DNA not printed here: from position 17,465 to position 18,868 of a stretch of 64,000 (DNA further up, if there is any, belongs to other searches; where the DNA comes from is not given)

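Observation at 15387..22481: Ovothiol synthase OvoA in an operon with a divergent ADP-ribosylglycohydrolase-fold protein and a polar amino-acid ABC importer; no OvoB nearby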

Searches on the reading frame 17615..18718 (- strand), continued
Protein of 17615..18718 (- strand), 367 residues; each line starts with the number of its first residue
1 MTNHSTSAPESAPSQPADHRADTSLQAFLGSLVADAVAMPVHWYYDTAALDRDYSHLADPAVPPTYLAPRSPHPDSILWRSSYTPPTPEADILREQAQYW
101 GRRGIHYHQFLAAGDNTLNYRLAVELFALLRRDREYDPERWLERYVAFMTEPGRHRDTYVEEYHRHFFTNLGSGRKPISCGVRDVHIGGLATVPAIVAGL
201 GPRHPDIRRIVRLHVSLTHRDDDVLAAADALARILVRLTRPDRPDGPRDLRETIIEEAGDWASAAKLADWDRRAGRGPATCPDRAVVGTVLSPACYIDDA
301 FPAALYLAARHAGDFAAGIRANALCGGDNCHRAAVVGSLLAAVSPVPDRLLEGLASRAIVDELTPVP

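Call 17: search_protein_families(library=pfam, proteins=[P0123, P0147, P0185, P0205, P0170, P0256, P0238, P0178, P0209, P0173], max_evalue=0.001)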
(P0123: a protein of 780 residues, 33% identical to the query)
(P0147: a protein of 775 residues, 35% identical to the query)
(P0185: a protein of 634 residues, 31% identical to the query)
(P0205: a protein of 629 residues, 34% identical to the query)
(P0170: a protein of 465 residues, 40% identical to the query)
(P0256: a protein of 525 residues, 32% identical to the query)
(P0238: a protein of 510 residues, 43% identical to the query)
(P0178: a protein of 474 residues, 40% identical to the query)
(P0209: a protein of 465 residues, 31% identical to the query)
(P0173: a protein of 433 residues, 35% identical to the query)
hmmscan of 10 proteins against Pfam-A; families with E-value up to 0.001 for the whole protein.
P0123 (780 aa): 1 family
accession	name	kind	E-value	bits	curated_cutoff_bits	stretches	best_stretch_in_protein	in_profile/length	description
PF03747.19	ADP_ribosyl_GH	-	2.8e-72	244.3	26.2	2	436-745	2-287/287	ADP-ribosylglycohydrolase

P0147 (775 aa): 1 family
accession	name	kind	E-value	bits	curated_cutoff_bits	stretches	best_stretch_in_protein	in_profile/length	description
PF03747.19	ADP_ribosyl_GH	-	2.6e-53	182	26.2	2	22-354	1-280/287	ADP-ribosylglycohydrolase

P0185 (634 aa): 1 family
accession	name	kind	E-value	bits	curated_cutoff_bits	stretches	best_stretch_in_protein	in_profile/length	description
PF03747.19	ADP_ribosyl_GH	-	2.9e-41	142.5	26.2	1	282-606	1-287/287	ADP-ribosylglycohydrolase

P0205 (629 aa): 1 family
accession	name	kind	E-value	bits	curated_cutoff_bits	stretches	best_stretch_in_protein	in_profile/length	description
PF03747.19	ADP_ribosyl_GH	-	1.3e-31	110.7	26.2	1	270-587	2-277/287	ADP-ribosylglycohydrolase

P0170 (465 aa): 1 family
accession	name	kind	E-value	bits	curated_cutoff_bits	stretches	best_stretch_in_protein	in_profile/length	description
PF03747.19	ADP_ribosyl_GH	-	1.1e-35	124.2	26.2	1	182-438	32-283/287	ADP-ribosylglycohydrolase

P0256 (525 aa): 1 family
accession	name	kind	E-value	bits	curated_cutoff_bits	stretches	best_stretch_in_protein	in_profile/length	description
PF03747.19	ADP_ribosyl_GH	-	2.5e-36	126.3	26.2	1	148-481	2-287/287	ADP-ribosylglycohydrolase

P0238 (510 aa): 1 family
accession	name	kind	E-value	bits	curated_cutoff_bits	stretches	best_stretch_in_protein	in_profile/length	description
PF03747.19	ADP_ribosyl_GH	-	7.7e-20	72.2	26.2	1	59-472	1-282/287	ADP-ribosylglycohydrolase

P0178 (474 aa): 1 family
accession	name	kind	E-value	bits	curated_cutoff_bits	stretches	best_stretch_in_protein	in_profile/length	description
PF03747.19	ADP_ribosyl_GH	-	1.9e-29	103.7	26.2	1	67-416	2-278/287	ADP-ribosylglycohydrolase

P0209 (465 aa): 1 family
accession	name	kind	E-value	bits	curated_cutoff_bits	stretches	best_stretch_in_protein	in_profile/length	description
PF03747.19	ADP_ribosyl_GH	-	2.3e-38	132.9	26.2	1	118-437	1-285/287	ADP-ribosylglycohydrolase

P0173 (433 aa): 1 family
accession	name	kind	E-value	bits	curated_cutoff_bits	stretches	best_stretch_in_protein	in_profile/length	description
PF03747.19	ADP_ribosyl_GH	-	8.5e-36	124.5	26.2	1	88-397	1-285/287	ADP-ribosylglycohydrolase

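Call 23: find_homologous_proteins(query=A3, max_evalue=1e-10)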
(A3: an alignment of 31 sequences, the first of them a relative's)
Query A3 (31 sequences) (360 aa, profile of the alignment): 2584 proteins with E <= 1e-10 among 8000 candidates; the best 120 are listed.
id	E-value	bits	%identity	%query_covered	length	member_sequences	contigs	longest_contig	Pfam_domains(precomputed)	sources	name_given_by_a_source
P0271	9.1e-146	504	53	96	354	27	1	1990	PF03747.20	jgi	-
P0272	1.1e-145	503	54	92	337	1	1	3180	PF03747.20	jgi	jgi:ADP-ribosyl-[dinitrogen reductase] hydrolase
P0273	1.5e-144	500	54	96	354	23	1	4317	PF03747.20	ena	-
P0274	1.6e-144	500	56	95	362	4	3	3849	PF03747.20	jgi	-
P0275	1.7e-144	499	56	92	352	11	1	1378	PF03747.20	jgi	-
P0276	2.8e-144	499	57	92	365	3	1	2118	PF03747.20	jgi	jgi:ADP-ribosyl-[dinitrogen reductase] hydrolase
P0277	4.1e-144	498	55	92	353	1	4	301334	PF03747.20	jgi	-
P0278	5.1e-144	498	54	95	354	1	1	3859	PF03747.20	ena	-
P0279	5.9e-144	498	56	92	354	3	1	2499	PF03747.20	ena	-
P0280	6.4e-144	498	56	92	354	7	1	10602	PF03747.20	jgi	-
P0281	1.4e-143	496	57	91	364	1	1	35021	PF03747.20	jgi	jgi:ADP-ribosylglycohydrolase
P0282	2.0e-143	496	55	92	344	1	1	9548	PF03747.20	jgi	jgi:ADP-ribosyl-[dinitrogen reductase] hydrolase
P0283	2.4e-143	496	54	95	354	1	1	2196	PF03747.20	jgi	jgi:ADP-ribosyl-[dinitrogen reductase] hydrolase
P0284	2.7e-143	496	53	92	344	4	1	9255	PF03747.20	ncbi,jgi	-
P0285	3.0e-143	495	56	92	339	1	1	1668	PF03747.20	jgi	jgi:ADP-ribosyl-[dinitrogen reductase] hydrolase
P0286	3.2e-143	495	56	92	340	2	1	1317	PF03747.20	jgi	jgi:ADP-ribosyl-[dinitrogen reductase] hydrolase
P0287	4.1e-143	495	53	95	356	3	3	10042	PF03747.20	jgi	jgi:ADP-ribosyl-[dinitrogen reductase] hydrolase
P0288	4.1e-143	495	54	93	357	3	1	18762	PF03747.20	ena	-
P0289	4.3e-143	495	55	92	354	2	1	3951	PF03747.20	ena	-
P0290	5.0e-143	495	55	92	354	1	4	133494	PF03747.20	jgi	jgi:ADP-ribosyl-[dinitrogen reductase] hydrolase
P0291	5.1e-143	495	56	93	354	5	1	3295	PF03747.20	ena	-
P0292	5.3e-143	495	53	95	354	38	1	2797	PF03747.20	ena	-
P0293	6.5e-143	494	55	92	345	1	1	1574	PF03747.20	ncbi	-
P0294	6.6e-143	494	55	95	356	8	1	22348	PF03747.20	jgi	jgi:ADP-ribosyl-[dinitrogen reductase] hydrolase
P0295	7.2e-143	494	53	93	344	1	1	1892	PF03747.20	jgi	jgi:ADP-ribosyl-[dinitrogen reductase] hydrolase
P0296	7.3e-143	494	55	92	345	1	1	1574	PF03747.20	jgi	jgi:ADP-ribosyl-[dinitrogen reductase] hydrolase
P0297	7.5e-143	494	55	95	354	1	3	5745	PF03747.20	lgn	-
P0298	8.1e-143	494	57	92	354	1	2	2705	PF03747.20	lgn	-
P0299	8.7e-143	494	54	94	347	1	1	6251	PF03747.20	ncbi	ncbi:MAG: ADP-ribosylglycohydrolase family protein [Desulfatiglandales bacterium]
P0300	1.3e-142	493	54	91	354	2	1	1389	PF03747.20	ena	-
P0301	1.5e-142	493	53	95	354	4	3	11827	PF03747.20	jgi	-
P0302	1.7e-142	493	54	91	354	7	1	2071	PF03747.20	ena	-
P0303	2.3e-142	492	57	94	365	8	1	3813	PF03747.20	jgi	-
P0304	2.9e-142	492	53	91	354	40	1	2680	PF03747.20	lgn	-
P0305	4.3e-142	492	55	92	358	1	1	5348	PF03747.20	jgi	jgi:ADP-ribosylglycohydrolase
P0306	4.4e-142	492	53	93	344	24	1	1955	PF03747.20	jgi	-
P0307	4.9e-142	491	55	92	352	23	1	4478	PF03747.20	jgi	jgi:ADP-ribosyl-[dinitrogen reductase] hydrolase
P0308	5.9e-142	491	53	96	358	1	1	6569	PF03747.20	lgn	-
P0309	6.0e-142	491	53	91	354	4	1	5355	PF03747.20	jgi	jgi:ADP-ribosyl-[dinitrogen reductase] hydrolase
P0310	6.5e-142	491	53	95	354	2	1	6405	PF03747.20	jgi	jgi:ADP-ribosyl-[dinitrogen reductase] hydrolase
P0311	6.8e-142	491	56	92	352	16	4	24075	PF03747.20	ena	-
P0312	1.0e-141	490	54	96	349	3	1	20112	PF03747.20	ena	-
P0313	1.4e-141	490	53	95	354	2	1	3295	PF03747.20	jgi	jgi:ADP-ribosylglycohydrolase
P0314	1.5e-141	490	53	94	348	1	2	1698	PF03747.20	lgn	-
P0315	1.6e-141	490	56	91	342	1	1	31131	PF03747.20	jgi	jgi:ADP-ribosylglycohydrolase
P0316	1.9e-141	489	56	92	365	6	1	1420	PF03747.20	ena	-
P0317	1.9e-141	489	54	93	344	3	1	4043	PF03747.20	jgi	jgi:ADP-ribosyl-[dinitrogen reductase] hydrolase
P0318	2.2e-141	489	54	92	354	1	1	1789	PF03747.20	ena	-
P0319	2.5e-141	489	54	99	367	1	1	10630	PF03747.20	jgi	-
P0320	2.9e-141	489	54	92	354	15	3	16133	PF03747.20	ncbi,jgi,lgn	ncbi:MAG: ADP-ribosylglycohydrolase family protein [Desulfobacteraceae bacterium]|jgi:ADP-ribosylgly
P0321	3.0e-141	489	54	92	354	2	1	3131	PF03747.20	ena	-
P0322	3.3e-141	489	54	92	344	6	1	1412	PF03747.20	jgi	-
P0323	3.8e-141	488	55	93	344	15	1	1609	PF03747.20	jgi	jgi:ADP-ribosyl-[dinitrogen reductase] hydrolase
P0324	4.5e-141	488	55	92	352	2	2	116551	PF03747.20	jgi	jgi:ADP-ribosyl-[dinitrogen reductase] hydrolase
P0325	5.0e-141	488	55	92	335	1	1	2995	PF03747.20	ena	-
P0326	5.2e-141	488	55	92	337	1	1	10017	PF03747.20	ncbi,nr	ncbi:MAG: ADP-ribosylglycohydrolase family protein [Deltaproteobacteria bacterium]|nr:ADP-ribosylgly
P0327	8.5e-141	487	53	91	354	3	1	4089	PF03747.20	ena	-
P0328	8.6e-141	487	55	92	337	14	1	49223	PF03747.20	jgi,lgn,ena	-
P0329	8.6e-141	487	54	92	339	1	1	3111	PF03747.20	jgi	jgi:ADP-ribosylglycohydrolase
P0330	1.1e-140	487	53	91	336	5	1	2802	PF03747.20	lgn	-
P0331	1.8e-140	486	57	92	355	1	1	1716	PF03747.20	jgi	-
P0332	2.7e-140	486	55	94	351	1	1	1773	PF03747.20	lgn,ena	-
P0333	3.6e-140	485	54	95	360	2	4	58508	PF03747.20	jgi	jgi:ADP-ribosyl-[dinitrogen reductase] hydrolase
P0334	3.6e-140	485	54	92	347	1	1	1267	PF03747.20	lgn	-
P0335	3.9e-140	485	56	91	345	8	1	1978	PF03747.20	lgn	-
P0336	4.0e-140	485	52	91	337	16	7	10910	PF03747.20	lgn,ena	-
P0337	4.1e-140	485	52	92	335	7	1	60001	PF03747.20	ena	-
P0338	4.4e-140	485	56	92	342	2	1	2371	PF03747.20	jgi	-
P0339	6.0e-140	484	54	91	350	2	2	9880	PF03747.20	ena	-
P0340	6.8e-140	484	54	91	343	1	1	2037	PF03747.20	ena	-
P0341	8.7e-140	484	56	92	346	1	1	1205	PF03747.20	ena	-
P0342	9.1e-140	484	53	91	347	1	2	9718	PF03747.20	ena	-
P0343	1.0e-139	484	57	92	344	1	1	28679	PF03747.20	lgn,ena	-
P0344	1.2e-139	483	53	92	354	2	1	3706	PF03747.20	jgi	jgi:ADP-ribosyl-[dinitrogen reductase] hydrolase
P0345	1.2e-139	483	53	95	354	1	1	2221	PF03747.20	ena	-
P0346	1.3e-139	483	56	91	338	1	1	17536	PF03747.20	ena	-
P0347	1.5e-139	483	54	92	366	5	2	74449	PF03747.20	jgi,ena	-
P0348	1.5e-139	483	55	91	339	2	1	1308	PF03747.20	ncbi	-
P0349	1.5e-139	483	55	93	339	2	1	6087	PF03747.20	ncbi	-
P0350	2.2e-139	483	53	94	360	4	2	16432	PF03747.20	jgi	jgi:ADP-ribosylglycohydrolase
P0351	2.9e-139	482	55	91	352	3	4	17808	PF03747.20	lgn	-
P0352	3.0e-139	482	53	91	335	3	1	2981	PF03747.20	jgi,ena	-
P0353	3.3e-139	482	54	95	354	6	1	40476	PF03747.20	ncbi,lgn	-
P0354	3.7e-139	482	57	89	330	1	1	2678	PF03747.20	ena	-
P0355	3.9e-139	482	49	92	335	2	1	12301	PF03747.20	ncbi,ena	-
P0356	4.3e-139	482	52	91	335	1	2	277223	PF03747.20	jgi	jgi:ADP-ribosylglycohydrolase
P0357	4.9e-139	481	56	92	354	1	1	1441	PF03747.20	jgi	jgi:ADP-ribosylglycohydrolase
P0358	5.0e-139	481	55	95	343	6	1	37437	PF03747.20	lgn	-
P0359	5.2e-139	481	54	91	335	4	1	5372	PF03747.20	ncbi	-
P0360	5.4e-139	481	55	93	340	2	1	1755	PF03747.20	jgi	jgi:ADP-ribosyl-[dinitrogen reductase] hydrolase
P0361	5.7e-139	481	52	90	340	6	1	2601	PF03747.20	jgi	jgi:ADP-ribosylglycohydrolase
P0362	5.8e-139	481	55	92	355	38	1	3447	PF03747.20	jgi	jgi:ADP-ribosyl-[dinitrogen reductase] hydrolase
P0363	5.9e-139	481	50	91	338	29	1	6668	PF03747.20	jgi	jgi:ADP-ribosylglycohydrolase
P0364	6.0e-139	481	55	91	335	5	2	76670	PF03747.20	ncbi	-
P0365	6.4e-139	481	52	91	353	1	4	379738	PF03747.20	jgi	jgi:ADP-ribosyl-[dinitrogen reductase] hydrolase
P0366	7.0e-139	481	52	92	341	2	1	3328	PF03747.20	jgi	jgi:ADP-ribosylglycohydrolase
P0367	8.3e-139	481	54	92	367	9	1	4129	PF03747.20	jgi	jgi:ADP-ribosylglycohydrolase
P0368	9.8e-139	480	56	91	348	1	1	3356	PF03747.20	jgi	jgi:ADP-ribosylglycohydrolase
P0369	1.0e-138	480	55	91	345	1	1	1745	PF03747.20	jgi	jgi:ADP-ribosylglycohydrolase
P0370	1.2e-138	480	54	92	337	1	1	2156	PF03747.20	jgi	jgi:ADP-ribosylglycohydrolase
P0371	1.2e-138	480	55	91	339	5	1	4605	PF03747.20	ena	-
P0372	1.3e-138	480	54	92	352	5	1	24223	PF03747.20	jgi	jgi:ADP-ribosylglycohydrolase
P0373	1.3e-138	480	56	90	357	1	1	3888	PF03747.20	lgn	-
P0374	1.4e-138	480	51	92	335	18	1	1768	PF03747.20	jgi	jgi:ADP-ribosyl-[dinitrogen reductase] hydrolase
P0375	1.5e-138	480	52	90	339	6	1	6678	PF03747.20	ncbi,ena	-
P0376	1.5e-138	480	52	91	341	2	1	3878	PF03747.20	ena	-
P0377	1.7e-138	480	51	91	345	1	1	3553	PF03747.20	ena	-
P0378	1.7e-138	480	58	91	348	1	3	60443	PF03747.20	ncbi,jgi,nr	ncbi:MAG: ADP-ribosylglycohydrolase family protein [Desulfobacterales bacterium]|jgi:ADP-ribosylglyc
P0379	1.8e-138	480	54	92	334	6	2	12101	PF03747.20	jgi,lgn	-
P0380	1.8e-138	480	57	91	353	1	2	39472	PF03747.20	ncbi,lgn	-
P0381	1.8e-138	480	53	91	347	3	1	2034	PF03747.20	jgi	jgi:ADP-ribosylglycohydrolase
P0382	2.1e-138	479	53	93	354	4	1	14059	PF03747.20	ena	-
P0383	2.2e-138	479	55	92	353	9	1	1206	PF03747.20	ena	-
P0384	2.8e-138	479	53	95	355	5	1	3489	PF03747.20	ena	-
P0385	2.8e-138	479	53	91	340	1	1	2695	PF03747.20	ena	-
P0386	2.9e-138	479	55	91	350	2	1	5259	PF03747.20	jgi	-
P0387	3.0e-138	479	51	94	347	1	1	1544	PF03747.20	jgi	jgi:ADP-ribosyl-[dinitrogen reductase] hydrolase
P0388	3.4e-138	479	55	91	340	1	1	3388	PF03747.20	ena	-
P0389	3.5e-138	479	55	91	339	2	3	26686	PF03747.20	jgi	jgi:ADP-ribosylglycohydrolase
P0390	3.6e-138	479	53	91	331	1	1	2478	PF03747.20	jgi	jgi:ADP-ribosyl-[dinitrogen reductase] hydrolase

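Call 24: find_encoding_contigs(protein=P0378, flank=8000, max_places=2)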
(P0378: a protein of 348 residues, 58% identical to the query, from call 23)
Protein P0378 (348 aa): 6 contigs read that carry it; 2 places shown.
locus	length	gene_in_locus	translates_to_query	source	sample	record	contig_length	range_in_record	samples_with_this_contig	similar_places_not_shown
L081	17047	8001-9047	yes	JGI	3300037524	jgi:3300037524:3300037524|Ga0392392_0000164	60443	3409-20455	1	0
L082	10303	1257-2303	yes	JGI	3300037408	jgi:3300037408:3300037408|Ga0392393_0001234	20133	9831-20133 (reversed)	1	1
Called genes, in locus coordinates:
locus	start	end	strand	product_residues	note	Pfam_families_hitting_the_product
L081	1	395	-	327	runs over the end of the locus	PF03480:DctP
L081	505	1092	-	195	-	PF13328:HD_4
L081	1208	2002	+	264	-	PF01925:TauE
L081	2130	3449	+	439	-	PF01595:CNNM, PF00571:CBS, PF03471:CorC_HlyC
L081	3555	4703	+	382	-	PF00364:Biotin_lipoyl (faint), PF25917:BSH_RND, PF25973:BSH_CzcB (faint), PF25876:HH_MFP_RND, PF25944:Beta-barrel_RND, PF25967:RND-MFP_C, PF25975:CzcB_C (weak), PF25989:YknX_C, +1 more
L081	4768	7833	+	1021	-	PF00873:ACR_tran, PF03176:MMPL (weak), PF02355:SecD_SecF_C (weak)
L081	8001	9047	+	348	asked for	PF03747:ADP_ribosyl_GH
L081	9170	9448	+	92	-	-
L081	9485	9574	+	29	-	-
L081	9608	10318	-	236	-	PF16697:Yop-YscD_cpl, PF00498:FHA, PF16697:Yop-YscD_cpl (weak), PF00498:FHA (weak)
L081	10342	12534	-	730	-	-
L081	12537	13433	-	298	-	PF00069:Pkinase, PF07714:PK_Tyr_Ser-Thr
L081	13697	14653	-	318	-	PF13557:Phenol_MetA_deg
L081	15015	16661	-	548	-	PF00989:PAS, PF08448:PAS_4, PF13188:PAS_8, PF13426:PAS_9, PF08447:PAS_3 (faint), PF07228:SpoIIE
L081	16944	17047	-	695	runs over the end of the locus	PF06808:DctM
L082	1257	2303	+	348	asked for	PF03747:ADP_ribosyl_GH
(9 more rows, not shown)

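Call 25: find_encoding_contigs(protein=P0277, flank=8000, max_places=2)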
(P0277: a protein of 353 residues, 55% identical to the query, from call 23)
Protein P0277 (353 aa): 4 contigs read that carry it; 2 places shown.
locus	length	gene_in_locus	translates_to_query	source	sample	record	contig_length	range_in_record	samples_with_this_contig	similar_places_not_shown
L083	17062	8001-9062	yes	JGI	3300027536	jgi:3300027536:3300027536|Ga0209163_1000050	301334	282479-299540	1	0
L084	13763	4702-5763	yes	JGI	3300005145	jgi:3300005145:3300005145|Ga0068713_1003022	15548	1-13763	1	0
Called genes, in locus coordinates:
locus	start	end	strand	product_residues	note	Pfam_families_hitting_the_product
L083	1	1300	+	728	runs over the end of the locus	PF01326:PPDK_N, PF00391:PEP-utilizers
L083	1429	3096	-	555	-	PF04244:DPRP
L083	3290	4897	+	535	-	PF02310:B12-binding (weak)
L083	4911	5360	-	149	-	PF13778:DUF4174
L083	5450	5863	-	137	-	PF09945:DUF2177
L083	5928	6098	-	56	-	-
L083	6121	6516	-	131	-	-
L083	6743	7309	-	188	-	PF00850:Hist_deacetyl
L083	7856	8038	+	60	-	-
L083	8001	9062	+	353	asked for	PF03747:ADP_ribosyl_GH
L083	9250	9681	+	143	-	PF07386:DUF1499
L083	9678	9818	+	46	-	-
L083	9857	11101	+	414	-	PF01266:DAO (faint), PF01593:Amino_oxidase, PF13450:NAD_binding_8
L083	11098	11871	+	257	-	PF07103:DUF1365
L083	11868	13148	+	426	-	PF02353:CMAS, PF13489:Methyltransf_23, PF08241:Methyltransf_11, PF08242:Methyltransf_12 (weak), PF13649:Methyltransf_25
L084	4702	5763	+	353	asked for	PF03747:ADP_ribosyl_GH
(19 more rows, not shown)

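Call 26: find_encoding_contigs(protein=P0356, flank=8000, max_places=2)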
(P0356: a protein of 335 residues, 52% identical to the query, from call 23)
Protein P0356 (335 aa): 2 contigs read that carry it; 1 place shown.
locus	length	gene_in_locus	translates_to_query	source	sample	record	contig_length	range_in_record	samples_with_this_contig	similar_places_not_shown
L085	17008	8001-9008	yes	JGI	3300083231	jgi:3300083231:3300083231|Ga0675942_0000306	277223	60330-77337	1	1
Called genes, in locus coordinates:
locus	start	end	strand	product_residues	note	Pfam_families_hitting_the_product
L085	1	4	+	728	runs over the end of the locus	PF01326:PPDK_N, PF00391:PEP-utilizers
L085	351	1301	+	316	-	PF04463:2-thiour_desulf, PF08349:DUF1722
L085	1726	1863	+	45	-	-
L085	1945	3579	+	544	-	PF05368:NmrA, PF01073:3Beta_HSD (weak), PF01370:Epimerase, PF13460:NAD_binding_10, PF16363:GDP_Man_Dehyd (weak), PF11066:DUF2867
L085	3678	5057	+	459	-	PF00875:DNA_photolyase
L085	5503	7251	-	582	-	PF07992:Pyr_redox_2 (faint), PF13454:NAD_binding_9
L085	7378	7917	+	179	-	PF08212:Lipocalin_2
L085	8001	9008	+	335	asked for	PF03747:ADP_ribosyl_GH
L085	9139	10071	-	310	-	PF00582:Usp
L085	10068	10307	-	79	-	-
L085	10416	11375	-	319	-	-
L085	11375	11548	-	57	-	-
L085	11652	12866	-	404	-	PF13489:Methyltransf_23 (weak), PF08241:Methyltransf_11, PF08242:Methyltransf_12 (weak), PF13649:Methyltransf_25 (weak), PF13847:Methyltransf_31 (weak)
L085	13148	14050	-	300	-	PF08448:PAS_4 (weak), PF00196:GerE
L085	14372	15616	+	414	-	PF01266:DAO (weak), PF01593:Amino_oxidase, PF13450:NAD_binding_8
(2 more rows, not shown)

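Call 29: find_encoding_contigs(protein=window:17615-18718:-, flank=10000, max_places=1)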
Protein window:17615-18718:- (367 aa): 3 contigs read that carry it; 1 place shown.
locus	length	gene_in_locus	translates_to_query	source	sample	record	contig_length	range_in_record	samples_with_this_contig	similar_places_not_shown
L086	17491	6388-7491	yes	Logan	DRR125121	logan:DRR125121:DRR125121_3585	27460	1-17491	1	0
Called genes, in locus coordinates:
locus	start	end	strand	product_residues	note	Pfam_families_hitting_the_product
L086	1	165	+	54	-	?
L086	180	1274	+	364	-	PF04392:ABC_sub_bind, PF13407:Peripla_BP_4 (weak)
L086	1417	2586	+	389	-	PF13506:Glyco_transf_21, PF13641:Glyco_tranf_2_3, PF13632:Glyco_trans_2_3 (weak)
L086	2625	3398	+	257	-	PF00497:SBP_bac_3, PF10613:Lig_chan-Glu_bd (weak), PF12974:Phosphonate-bd (weak)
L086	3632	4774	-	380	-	PF09925:DUF2157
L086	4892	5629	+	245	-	PF00528:BPD_transp_1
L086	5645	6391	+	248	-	PF00005:ABC_tran, PF02463:SMC_N (faint), PF13304:AAA_21 (weak)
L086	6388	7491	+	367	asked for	PF03747:ADP_ribosyl_GH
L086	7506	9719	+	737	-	PF12867:DinB_2, PF03781:FGE-sulfatase, PF13489:Methyltransf_23 (faint), PF08241:Methyltransf_11 (faint), PF08242:Methyltransf_12 (faint), PF13649:Methyltransf_25 (faint)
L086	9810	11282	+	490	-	-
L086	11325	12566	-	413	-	PF00465:Fe-ADH, PF13685:Fe-ADH_2 (faint), PF25137:ADH_Fe_C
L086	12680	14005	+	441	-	PF00275:EPSP_synthase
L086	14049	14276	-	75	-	-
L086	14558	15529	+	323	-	-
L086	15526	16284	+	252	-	PF00005:ABC_tran, PF13304:AAA_21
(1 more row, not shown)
